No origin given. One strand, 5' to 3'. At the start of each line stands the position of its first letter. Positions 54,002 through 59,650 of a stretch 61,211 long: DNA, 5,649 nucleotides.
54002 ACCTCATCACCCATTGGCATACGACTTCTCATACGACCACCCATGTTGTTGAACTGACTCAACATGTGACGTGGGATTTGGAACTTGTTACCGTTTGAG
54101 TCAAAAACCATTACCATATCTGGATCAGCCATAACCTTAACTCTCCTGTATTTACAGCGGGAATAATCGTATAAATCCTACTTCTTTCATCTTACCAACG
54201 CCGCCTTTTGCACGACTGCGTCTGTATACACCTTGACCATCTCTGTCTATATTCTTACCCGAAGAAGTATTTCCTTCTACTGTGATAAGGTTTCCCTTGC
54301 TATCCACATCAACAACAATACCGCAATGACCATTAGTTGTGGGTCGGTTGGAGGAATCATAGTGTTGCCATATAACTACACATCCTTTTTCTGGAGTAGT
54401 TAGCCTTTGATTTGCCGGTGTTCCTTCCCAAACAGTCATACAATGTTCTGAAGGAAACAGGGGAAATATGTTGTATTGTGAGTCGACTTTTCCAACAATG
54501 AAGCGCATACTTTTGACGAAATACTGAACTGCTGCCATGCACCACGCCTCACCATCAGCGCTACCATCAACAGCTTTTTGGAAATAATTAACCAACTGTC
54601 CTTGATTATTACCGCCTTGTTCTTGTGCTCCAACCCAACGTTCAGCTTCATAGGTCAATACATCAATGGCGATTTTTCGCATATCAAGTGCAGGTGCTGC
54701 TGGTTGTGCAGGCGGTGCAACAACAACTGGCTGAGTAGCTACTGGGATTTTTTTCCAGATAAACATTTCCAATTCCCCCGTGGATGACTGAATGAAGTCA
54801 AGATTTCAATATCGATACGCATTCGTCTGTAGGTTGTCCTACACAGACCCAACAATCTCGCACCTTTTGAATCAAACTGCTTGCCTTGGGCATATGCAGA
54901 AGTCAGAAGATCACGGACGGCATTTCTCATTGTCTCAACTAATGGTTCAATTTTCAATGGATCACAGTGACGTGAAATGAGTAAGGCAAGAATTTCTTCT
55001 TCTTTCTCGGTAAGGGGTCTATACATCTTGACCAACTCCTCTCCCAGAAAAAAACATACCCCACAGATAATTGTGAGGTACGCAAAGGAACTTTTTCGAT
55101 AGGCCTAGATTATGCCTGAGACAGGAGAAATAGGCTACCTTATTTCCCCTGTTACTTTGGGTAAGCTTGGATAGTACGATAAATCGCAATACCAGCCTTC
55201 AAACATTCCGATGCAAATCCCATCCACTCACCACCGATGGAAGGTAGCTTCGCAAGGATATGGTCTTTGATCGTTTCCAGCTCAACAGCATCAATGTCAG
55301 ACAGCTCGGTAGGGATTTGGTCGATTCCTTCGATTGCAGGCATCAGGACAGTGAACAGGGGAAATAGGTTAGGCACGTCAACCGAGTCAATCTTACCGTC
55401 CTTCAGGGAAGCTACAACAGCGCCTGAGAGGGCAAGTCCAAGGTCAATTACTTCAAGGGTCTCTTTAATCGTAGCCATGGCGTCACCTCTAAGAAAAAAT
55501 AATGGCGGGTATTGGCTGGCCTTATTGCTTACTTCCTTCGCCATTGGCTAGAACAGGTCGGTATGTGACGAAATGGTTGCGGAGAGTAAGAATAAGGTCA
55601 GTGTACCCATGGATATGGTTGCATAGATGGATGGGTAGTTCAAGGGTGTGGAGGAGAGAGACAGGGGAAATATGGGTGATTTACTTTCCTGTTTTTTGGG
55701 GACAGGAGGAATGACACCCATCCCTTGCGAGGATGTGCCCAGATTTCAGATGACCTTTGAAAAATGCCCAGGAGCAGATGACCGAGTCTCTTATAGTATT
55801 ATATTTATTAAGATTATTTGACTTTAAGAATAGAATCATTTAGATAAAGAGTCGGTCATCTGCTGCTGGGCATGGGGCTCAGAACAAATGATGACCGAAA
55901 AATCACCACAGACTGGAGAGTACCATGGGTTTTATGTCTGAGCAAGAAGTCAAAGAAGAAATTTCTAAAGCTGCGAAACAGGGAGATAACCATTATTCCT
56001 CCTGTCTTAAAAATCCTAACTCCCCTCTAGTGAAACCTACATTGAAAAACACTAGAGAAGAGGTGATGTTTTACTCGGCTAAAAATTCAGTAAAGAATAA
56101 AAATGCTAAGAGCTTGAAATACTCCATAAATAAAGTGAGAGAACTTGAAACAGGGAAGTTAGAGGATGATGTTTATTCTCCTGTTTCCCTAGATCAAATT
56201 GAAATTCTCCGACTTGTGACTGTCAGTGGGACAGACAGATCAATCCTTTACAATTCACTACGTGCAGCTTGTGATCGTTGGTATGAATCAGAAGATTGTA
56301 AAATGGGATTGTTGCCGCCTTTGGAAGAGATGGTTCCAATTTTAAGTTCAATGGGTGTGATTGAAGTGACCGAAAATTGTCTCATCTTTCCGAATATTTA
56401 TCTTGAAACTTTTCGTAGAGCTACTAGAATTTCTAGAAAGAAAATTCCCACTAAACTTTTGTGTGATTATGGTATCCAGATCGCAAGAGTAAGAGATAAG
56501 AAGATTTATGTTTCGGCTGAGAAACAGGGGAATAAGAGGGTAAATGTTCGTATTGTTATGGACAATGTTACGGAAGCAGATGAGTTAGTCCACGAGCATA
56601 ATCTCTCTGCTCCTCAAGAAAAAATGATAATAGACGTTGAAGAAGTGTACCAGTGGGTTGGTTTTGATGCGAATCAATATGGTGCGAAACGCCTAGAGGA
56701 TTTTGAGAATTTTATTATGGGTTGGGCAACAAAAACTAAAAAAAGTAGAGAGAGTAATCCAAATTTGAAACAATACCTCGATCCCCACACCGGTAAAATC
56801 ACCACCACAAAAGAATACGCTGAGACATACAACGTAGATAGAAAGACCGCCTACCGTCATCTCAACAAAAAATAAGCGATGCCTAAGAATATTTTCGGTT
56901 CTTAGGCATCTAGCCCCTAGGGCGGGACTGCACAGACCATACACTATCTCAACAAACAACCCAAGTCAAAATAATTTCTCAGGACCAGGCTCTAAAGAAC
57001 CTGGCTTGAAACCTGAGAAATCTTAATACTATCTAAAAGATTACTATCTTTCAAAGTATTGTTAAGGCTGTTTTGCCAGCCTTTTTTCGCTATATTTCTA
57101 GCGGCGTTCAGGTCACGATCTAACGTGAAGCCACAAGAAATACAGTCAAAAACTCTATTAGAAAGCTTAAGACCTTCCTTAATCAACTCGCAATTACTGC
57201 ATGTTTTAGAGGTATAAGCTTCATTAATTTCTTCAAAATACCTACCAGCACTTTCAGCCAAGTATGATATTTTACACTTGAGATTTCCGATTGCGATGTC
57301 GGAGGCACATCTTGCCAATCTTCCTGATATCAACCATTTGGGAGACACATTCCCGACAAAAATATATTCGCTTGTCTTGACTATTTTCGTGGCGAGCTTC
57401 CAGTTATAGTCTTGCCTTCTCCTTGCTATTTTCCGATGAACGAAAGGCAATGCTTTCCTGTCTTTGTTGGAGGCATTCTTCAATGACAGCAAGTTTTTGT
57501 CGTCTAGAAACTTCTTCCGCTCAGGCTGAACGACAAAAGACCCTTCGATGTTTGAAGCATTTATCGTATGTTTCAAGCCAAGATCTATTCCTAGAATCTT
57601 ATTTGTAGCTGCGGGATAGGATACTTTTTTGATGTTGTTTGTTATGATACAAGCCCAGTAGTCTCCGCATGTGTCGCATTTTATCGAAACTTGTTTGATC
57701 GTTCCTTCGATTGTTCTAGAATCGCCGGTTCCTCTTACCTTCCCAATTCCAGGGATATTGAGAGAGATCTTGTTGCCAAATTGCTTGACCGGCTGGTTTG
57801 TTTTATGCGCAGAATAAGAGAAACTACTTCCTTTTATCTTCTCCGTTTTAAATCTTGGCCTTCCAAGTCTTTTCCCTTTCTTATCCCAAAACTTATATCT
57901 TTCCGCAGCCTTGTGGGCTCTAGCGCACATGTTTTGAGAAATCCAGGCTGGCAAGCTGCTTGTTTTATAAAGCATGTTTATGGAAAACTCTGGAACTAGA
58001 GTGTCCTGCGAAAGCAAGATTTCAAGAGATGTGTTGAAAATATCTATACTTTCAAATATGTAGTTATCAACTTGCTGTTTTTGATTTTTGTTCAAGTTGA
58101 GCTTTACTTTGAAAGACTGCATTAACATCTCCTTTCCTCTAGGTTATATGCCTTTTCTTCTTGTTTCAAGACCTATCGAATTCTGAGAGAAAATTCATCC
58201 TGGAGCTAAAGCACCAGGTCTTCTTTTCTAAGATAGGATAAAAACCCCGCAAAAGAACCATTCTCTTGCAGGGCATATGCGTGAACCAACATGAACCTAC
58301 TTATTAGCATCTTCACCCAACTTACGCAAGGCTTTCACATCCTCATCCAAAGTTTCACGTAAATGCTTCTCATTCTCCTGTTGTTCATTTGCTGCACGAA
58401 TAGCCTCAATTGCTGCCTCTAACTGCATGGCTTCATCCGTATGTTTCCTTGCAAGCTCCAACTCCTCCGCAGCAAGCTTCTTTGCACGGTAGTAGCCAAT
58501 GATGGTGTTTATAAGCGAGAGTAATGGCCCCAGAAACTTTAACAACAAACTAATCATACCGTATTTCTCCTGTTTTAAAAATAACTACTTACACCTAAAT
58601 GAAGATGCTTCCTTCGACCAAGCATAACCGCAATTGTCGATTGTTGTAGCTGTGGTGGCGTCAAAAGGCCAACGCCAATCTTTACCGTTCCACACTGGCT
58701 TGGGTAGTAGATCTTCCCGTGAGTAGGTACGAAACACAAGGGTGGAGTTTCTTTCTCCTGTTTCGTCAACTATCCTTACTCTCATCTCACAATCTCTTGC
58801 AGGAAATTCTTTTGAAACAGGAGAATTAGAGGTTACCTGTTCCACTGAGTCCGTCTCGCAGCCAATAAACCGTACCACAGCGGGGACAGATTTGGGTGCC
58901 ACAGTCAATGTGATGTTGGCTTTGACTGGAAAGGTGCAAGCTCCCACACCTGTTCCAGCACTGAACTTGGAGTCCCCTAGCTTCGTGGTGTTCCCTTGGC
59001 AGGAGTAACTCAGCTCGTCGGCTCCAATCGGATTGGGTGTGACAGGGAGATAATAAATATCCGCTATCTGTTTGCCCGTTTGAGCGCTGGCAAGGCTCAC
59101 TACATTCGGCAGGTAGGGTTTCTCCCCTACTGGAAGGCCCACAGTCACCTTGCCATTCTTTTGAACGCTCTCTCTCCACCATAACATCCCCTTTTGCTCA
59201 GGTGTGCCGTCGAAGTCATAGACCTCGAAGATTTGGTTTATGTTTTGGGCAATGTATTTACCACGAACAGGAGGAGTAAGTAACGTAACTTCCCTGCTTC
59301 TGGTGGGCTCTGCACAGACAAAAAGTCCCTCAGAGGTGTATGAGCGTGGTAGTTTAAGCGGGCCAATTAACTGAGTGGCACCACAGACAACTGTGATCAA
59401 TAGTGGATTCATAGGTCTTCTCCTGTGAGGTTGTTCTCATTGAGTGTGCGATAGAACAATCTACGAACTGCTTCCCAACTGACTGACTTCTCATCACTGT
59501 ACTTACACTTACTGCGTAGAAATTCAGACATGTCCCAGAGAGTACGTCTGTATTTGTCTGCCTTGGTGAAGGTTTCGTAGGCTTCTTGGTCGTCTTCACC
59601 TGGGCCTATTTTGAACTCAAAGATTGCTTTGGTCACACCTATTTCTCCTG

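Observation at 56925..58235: TnpB-only IS200/IS605-type element with matched subterminal hairpins, inserted between two terminators in a lytic-looking phage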

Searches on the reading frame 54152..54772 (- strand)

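Call 8: search_protein_families(library=phrogs, proteins=[window:54152-54772:-], max_evalue=0.001)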
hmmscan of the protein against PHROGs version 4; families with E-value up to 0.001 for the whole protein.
window:54152-54772:- (206 aa): 4 families
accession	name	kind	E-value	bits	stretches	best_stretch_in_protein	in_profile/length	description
phrog_21357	-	lysis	1.4e-07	32.2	1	37-189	6-149/225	endolysin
phrog_9589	-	lysis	2.3e-06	28.7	1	148-189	106-144/281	endolysin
phrog_38078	-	unknown function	3.4e-06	27.5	1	55-189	66-196/423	-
phrog_21825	-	lysis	3.5e-05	24.4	1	42-188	10-153/289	endolysin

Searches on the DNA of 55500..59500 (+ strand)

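Call 4: search_rna_families(source=window, start=55500, end=59500, threshold=evalue, max_evalue=10, show_alignments=3)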
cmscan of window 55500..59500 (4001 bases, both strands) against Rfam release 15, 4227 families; matches with E-value up to 10: 8.
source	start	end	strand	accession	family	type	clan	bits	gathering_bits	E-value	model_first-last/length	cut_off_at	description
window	55764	55873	+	RF04278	MIR4372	Gene; miRNA;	CL00145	40.2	100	9e-05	1-123/123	no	MIR4372 microRNA precursor family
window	55764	55873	-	RF03693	MIR1919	Gene; miRNA;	-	36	85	7.5e-05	1-123/123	no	MIR1919 microRNA precursor family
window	55758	55881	+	RF04112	MIR5512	Gene; miRNA;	-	21.3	139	1.6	1-132/132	no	MIR5512 microRNA precursor family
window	55764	55873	-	RF04112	MIR5512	Gene; miRNA;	-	20.7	139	2.3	1-132/132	no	MIR5512 microRNA precursor family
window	55885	55944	+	RF00295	snoTBR7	Gene; snRNA; snoRNA; CD-box;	-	18.7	45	1.9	1-75/75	no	Small nucleolar RNA TBR7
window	57265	57332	-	RF00342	snoZ40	Gene; snRNA; snoRNA; CD-box;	-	17.9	50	6.4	1-73/73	no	Small nucleolar RNA Z40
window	55852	55898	+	RF00604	SNORD88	Gene; snRNA; snoRNA; CD-box;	CL00071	17.6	46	3.6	1-91/91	no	Small nucleolar RNA SNORD88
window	56147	56187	+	RF00009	RNaseP_nuc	Gene; ribozyme;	CL00002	10.1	28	6.3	1-301/301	no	Nuclear RNase P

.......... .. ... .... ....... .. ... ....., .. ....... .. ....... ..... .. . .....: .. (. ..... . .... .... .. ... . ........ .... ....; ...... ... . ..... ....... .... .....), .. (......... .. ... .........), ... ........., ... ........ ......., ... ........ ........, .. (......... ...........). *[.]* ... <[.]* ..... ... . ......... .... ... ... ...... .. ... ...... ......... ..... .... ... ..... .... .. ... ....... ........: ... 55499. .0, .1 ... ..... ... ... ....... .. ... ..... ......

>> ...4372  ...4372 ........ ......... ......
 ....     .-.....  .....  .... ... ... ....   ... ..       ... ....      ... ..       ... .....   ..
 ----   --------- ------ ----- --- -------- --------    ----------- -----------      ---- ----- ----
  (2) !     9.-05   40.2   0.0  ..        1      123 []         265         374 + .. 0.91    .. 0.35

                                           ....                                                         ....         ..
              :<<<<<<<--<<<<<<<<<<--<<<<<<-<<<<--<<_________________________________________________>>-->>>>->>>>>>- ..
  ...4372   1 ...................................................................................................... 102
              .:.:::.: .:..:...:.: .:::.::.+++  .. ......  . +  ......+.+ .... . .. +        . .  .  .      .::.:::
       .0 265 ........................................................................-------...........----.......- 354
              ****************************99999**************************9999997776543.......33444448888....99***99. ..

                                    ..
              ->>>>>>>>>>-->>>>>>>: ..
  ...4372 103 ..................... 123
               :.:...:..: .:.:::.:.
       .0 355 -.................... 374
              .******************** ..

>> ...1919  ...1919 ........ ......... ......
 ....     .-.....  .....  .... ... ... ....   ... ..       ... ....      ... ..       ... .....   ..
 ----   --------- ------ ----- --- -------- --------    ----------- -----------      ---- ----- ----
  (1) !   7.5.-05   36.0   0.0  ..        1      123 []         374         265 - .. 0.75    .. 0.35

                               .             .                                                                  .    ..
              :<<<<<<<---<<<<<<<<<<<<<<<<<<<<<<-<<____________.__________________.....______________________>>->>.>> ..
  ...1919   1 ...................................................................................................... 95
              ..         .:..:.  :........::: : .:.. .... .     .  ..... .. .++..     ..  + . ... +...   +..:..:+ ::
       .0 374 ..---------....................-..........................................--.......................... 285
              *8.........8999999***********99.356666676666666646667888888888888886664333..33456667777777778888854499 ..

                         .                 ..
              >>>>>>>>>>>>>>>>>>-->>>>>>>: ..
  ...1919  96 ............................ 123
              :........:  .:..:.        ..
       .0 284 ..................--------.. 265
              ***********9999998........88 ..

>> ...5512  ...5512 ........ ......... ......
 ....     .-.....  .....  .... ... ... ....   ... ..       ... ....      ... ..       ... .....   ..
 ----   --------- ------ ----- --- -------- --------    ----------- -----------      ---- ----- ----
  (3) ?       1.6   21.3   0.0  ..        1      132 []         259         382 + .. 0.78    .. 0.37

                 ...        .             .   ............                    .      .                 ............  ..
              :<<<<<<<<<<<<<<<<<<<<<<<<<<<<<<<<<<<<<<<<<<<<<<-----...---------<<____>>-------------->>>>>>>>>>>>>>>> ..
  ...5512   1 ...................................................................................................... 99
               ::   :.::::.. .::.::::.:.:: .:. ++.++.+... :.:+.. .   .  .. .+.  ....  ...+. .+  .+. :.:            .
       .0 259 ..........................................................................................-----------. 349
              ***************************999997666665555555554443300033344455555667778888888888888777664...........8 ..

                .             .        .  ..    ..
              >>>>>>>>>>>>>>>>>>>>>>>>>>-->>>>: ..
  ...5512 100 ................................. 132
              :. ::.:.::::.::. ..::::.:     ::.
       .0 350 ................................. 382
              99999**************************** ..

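Call 5: search_dna_similar(query=window:55500-59500:+, collection=phages, mode=near, max_rows=30)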
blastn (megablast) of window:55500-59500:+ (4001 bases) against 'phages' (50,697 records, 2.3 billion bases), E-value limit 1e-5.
No match.

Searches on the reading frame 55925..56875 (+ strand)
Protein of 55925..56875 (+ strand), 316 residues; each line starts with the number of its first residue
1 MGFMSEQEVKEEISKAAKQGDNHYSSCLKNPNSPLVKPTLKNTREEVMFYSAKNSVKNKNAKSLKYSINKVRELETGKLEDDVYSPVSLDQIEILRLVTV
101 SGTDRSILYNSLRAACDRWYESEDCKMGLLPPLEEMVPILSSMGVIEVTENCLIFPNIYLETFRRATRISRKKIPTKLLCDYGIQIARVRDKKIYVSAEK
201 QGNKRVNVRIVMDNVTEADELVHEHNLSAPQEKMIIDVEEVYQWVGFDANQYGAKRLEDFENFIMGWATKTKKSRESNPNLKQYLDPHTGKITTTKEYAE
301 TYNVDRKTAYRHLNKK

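Call 3: search_protein_families(library=pfam, proteins=[window:55925-56875:+], max_evalue=0.01)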
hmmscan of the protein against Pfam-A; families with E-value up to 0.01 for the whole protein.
window:55925-56875:+ (316 aa): 0 families

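Call 8: search_protein_families(library=phrogs, proteins=[window:55925-56875:+], max_evalue=0.001)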
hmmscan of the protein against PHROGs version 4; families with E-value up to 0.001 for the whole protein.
window:55925-56875:+ (316 aa): 0 families

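Call 19: find_related_loci(query=window:55925-56875:+, collection=viral_contigs, flank=6000)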
Query window:55925-56875:+ (316 aa) in viral_contigs; peptide patterns used: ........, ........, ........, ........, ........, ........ (x = any residue, [..] = any of these).
18 stretches matched a pattern, but none encodes a relative of the query by tblastn (E <= 1e-3).

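Call 21: search_dna_similar(query=window:55925-56875:+, collection=phages, mode=protein, max_rows=15)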
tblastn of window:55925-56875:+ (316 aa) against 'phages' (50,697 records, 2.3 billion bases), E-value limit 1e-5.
No match.

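Call 40: find_homologous_proteins(query=window:55925-56875:+)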
Query window:55925-56875:+ (316 aa): 1 proteins with E <= 0.001 among 1182 candidates.
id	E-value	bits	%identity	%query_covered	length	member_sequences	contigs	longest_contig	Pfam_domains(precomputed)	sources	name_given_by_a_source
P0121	5.7e-208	707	100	100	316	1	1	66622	-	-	-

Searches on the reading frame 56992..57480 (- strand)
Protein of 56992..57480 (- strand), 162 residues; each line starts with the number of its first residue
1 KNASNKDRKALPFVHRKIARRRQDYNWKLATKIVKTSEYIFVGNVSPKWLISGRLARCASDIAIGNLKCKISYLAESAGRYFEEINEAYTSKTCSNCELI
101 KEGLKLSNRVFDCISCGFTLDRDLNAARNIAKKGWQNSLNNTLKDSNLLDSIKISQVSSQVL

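Call 38: search_solved_structures(query=window:56992-57480:-, max_evalue=0.001, show_alignments=5)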
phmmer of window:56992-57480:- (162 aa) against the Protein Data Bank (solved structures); distinct sequences matched with E-value up to 0.001: 17.
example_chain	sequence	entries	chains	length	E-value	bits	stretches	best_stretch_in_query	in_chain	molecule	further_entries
9yyg_A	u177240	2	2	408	1.5e-17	67.4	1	6-134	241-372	AI-designed RNA-guided nuclease | AI-generated RNA-guided nuclease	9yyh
9b0l_P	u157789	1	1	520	5.4e-14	55.8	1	7-135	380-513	TnpB-like protein L79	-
8bf8_A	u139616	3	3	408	1.7e-12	50.9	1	6-134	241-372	RNA-guided DNA endonuclease TnpB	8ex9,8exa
8h1j_A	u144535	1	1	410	1.7e-12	50.9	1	6-134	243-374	RNA-guided DNA endonuclease TnpB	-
9j09_A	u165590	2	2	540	3.5e-11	46.7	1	54-134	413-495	Transposase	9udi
8j1j_A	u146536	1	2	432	5e-11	46.1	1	10-132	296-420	Transposase IS605 OrfB C-terminal domain-containing protein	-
8iaz_A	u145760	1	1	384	6e-11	45.9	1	6-130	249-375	Transposase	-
7wju_A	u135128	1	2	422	1.2e-10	44.9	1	17-132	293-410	OrfB_Zn_ribbon domain-containing protein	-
8j3r_A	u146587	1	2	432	1.2e-10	44.9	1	17-132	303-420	Transposase IS605 OrfB C-terminal domain-containing protein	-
8j12_A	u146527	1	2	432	1.2e-10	44.9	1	17-132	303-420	Transposase IS605 OrfB C-terminal domain-containing protein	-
9jfq_A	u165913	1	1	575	1.3e-10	44.8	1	14-132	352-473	LaTranC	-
8dzj_A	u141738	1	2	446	1.3e-10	44.8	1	17-132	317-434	OrfB_Zn_ribbon domain-containing protein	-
9jfo_A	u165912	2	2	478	1.3e-10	44.8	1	14-132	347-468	LaTranC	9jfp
8hr5_A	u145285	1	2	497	4.8e-08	36.5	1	66-133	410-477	Transposase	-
23vu_A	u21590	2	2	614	4.8e-07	33.2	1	67-139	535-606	UnCas12m4a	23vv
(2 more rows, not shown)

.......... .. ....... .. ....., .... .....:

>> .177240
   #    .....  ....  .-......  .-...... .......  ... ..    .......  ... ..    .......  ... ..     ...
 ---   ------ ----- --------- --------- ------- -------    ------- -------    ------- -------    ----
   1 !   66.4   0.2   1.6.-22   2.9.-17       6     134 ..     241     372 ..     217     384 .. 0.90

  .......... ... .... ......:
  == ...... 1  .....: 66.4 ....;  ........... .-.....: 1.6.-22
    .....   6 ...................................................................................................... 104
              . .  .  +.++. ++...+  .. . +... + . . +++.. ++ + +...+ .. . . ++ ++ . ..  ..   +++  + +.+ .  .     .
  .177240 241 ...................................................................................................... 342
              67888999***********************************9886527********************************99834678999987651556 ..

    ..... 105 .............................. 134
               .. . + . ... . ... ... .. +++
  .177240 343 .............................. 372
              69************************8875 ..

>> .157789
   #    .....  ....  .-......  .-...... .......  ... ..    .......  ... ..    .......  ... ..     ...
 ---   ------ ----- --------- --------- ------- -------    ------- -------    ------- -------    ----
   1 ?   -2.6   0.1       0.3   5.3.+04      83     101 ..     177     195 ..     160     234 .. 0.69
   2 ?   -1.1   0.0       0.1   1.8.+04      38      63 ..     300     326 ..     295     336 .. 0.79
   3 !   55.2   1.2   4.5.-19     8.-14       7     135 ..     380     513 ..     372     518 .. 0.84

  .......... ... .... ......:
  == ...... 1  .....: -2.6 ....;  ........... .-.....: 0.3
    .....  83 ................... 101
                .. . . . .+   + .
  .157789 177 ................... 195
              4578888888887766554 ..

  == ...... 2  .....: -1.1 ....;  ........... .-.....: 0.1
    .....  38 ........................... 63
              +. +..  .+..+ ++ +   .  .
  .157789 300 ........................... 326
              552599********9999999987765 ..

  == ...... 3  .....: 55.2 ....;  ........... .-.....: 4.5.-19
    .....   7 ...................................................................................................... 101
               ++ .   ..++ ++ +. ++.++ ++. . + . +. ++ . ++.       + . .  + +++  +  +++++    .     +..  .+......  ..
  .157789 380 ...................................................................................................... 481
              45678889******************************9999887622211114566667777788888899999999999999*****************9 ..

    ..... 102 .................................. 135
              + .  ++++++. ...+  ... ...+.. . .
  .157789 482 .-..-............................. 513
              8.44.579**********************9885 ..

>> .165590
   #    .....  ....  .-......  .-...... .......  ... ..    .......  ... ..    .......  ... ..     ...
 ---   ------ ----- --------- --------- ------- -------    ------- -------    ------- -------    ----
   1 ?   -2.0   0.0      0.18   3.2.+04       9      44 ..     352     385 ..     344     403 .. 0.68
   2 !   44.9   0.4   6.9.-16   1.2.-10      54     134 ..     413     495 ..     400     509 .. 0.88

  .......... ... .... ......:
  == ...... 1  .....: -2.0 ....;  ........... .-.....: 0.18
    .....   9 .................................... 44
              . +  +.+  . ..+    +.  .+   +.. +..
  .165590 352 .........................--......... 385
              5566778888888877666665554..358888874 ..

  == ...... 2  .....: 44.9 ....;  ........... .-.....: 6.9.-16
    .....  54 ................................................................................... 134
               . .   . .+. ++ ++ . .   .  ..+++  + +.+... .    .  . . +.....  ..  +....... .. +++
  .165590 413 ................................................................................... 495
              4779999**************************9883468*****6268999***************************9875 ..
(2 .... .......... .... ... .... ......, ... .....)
